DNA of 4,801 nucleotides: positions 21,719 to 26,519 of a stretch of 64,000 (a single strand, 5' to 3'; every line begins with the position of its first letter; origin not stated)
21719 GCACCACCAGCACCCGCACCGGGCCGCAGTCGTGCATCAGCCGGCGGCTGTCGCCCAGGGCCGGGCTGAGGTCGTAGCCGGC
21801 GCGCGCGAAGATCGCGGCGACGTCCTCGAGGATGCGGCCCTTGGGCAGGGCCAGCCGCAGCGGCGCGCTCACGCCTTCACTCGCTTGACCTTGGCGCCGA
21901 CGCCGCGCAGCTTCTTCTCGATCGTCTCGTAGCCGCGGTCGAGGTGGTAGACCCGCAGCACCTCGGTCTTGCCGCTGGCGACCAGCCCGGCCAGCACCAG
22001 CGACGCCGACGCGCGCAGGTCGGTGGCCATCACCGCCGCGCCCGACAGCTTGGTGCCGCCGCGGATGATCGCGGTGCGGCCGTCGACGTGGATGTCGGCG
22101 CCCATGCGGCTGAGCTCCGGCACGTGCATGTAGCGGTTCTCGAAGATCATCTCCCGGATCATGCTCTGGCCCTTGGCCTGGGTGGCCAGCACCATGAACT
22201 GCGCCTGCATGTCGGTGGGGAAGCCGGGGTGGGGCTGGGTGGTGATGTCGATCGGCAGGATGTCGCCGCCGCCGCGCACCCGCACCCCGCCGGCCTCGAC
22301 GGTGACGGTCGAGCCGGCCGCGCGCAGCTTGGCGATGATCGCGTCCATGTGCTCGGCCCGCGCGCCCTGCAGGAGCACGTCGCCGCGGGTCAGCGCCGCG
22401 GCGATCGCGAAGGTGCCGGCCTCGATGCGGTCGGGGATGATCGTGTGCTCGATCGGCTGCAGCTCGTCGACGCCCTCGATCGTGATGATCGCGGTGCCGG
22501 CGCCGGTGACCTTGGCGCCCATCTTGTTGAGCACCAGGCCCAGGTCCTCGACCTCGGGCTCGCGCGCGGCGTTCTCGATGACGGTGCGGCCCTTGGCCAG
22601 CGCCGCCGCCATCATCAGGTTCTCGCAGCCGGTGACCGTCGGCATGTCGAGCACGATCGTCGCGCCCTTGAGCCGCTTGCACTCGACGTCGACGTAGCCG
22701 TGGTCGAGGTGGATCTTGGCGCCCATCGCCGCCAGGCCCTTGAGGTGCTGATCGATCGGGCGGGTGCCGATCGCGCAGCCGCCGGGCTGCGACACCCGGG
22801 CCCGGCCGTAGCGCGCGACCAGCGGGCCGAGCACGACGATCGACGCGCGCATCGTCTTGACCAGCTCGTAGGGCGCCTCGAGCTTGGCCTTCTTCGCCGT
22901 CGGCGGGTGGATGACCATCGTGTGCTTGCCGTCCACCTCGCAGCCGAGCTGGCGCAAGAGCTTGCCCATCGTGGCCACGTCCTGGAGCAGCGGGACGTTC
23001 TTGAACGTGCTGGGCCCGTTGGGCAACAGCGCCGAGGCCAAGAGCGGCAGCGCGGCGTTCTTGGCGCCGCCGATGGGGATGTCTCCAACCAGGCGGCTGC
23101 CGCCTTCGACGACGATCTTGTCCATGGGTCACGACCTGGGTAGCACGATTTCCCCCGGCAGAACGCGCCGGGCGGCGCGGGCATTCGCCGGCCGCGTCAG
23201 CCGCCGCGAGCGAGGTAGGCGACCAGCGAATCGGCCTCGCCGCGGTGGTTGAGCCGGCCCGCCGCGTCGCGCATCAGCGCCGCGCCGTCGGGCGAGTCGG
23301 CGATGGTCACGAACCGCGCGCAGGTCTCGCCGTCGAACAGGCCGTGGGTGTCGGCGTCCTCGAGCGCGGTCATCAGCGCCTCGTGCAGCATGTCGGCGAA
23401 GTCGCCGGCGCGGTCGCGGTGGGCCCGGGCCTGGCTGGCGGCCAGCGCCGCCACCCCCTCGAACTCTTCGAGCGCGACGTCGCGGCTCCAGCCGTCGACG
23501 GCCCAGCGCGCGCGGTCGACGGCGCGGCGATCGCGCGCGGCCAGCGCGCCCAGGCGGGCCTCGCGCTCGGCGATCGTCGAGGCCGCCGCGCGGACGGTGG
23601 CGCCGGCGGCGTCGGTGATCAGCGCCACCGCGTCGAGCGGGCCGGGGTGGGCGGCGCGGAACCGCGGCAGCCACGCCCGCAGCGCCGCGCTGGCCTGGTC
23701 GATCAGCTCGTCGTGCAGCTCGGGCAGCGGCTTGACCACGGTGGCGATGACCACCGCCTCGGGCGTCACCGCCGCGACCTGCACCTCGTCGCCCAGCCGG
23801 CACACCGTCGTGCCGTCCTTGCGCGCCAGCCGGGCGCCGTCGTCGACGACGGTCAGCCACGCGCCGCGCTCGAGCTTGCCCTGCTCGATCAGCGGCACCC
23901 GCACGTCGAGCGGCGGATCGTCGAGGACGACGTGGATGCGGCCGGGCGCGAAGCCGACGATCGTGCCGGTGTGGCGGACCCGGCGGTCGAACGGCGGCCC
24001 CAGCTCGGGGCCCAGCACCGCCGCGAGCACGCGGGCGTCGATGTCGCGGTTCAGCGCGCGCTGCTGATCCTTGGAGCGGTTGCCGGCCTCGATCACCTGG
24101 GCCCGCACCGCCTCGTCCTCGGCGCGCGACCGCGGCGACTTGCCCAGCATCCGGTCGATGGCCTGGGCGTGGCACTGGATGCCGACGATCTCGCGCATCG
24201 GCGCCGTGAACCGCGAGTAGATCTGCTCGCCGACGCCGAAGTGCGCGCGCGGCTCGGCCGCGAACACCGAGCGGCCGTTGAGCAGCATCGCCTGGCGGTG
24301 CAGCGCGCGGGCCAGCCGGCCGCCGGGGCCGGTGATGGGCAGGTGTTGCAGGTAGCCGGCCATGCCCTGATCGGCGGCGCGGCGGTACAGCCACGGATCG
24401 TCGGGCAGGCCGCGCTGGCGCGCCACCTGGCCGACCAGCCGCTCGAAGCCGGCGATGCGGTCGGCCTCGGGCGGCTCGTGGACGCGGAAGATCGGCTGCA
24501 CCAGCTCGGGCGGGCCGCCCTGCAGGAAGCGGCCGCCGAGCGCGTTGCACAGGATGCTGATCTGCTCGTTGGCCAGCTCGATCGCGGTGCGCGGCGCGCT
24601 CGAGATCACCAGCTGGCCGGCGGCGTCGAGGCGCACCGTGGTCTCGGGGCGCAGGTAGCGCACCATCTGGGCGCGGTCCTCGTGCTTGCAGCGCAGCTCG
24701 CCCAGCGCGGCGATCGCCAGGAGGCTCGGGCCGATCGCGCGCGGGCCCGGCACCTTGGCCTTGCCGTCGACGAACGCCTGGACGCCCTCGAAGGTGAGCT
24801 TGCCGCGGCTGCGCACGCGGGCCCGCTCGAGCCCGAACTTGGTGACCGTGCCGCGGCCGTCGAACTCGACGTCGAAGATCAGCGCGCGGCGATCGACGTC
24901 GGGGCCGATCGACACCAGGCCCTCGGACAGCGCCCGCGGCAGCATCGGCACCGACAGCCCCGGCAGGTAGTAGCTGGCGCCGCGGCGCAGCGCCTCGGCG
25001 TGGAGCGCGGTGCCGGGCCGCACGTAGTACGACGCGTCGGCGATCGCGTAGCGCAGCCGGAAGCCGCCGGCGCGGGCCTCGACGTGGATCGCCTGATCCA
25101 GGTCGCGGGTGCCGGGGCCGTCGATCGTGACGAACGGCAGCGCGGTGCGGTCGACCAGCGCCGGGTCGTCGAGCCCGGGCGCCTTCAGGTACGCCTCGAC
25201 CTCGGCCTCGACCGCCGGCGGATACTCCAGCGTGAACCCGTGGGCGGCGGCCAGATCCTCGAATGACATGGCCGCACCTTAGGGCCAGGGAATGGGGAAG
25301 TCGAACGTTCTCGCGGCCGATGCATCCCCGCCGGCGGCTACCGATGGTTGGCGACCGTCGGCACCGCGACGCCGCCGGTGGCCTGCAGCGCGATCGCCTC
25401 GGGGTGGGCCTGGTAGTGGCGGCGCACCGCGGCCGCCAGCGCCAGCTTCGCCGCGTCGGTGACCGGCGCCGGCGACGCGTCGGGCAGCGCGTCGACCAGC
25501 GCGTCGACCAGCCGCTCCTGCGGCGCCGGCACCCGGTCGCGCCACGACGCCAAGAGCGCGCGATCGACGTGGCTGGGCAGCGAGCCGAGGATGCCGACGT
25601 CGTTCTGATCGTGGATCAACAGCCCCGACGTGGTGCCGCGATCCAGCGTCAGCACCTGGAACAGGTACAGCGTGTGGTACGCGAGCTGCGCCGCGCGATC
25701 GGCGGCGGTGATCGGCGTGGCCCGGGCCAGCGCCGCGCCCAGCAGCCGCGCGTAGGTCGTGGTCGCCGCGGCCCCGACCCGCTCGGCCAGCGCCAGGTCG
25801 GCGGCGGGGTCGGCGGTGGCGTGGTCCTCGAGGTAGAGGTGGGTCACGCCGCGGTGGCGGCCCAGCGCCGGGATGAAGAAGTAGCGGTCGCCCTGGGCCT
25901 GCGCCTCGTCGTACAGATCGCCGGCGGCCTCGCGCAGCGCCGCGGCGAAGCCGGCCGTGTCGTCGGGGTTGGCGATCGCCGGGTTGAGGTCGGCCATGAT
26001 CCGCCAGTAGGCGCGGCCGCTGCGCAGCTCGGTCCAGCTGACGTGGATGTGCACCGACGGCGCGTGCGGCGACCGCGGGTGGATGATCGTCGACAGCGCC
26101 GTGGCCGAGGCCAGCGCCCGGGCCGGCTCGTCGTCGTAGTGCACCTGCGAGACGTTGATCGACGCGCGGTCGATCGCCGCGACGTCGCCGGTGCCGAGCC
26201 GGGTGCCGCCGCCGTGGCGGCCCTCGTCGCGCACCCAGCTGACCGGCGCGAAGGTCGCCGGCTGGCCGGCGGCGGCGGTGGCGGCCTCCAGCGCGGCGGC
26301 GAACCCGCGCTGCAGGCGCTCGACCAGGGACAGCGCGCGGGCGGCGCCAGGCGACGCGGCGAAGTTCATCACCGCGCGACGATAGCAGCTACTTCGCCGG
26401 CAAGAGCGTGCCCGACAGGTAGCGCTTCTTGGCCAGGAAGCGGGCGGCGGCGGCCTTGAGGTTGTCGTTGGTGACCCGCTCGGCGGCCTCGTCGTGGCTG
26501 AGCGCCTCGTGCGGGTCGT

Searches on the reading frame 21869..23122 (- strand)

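Call 45: search_protein_families(library=pfam, proteins=[window:21869-23122:-], max_evalue=0.001)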
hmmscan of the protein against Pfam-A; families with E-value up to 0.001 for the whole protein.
window:21869-23122:- (417 aa): 1 family
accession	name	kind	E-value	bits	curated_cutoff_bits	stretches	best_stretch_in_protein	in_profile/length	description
PF00275.25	EPSP_synthase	-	3.7e-111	372.3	22.8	1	5-405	1-417/417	EPSP synthase (3-phosphoshikimate 1-carboxyvinyltransferase)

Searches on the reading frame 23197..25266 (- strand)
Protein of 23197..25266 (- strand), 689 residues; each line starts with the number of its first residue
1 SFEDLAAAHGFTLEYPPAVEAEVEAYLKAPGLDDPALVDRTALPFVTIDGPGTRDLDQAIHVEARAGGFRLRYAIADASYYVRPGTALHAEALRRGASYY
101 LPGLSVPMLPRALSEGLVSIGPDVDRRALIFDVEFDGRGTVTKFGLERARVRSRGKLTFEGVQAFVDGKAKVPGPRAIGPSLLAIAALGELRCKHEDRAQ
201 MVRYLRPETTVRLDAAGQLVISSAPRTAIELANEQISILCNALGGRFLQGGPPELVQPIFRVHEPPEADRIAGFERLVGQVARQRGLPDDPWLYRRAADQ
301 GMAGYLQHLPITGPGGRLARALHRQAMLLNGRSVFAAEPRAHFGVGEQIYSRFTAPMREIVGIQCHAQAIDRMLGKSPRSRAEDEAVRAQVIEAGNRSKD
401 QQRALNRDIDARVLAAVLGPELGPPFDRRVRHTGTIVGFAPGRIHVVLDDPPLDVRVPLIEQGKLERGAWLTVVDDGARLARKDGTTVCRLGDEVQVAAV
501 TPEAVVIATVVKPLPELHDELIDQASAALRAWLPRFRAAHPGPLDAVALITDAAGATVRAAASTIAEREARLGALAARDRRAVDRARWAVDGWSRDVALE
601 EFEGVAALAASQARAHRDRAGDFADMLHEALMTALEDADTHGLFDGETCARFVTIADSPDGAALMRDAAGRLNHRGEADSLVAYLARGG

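Call 45: search_protein_families(library=pfam, proteins=[window:23197-25266:-], max_evalue=0.001)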
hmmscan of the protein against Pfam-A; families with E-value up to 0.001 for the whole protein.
window:23197-25266:- (689 aa): 2 families
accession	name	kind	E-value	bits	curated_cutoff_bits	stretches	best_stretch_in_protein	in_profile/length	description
PF00773.25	RNB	-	1.8e-49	169.2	29.3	1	41-359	5-310/326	RNB domain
PF14136.11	DUF4303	-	6.9e-08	32.8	23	1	546-673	23-154/155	Domain of unknown function (DUF4303)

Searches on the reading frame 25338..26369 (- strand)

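Call 45: search_protein_families(library=pfam, proteins=[window:25338-26369:-], max_evalue=0.001)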
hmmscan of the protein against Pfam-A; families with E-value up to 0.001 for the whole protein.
window:25338-26369:- (343 aa): 1 family
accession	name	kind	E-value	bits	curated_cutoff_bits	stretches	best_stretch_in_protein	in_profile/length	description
PF01218.23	Coprogen_oxidas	-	1.4e-26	93.3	31.8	1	15-269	5-269/295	Coproporphyrinogen III oxidase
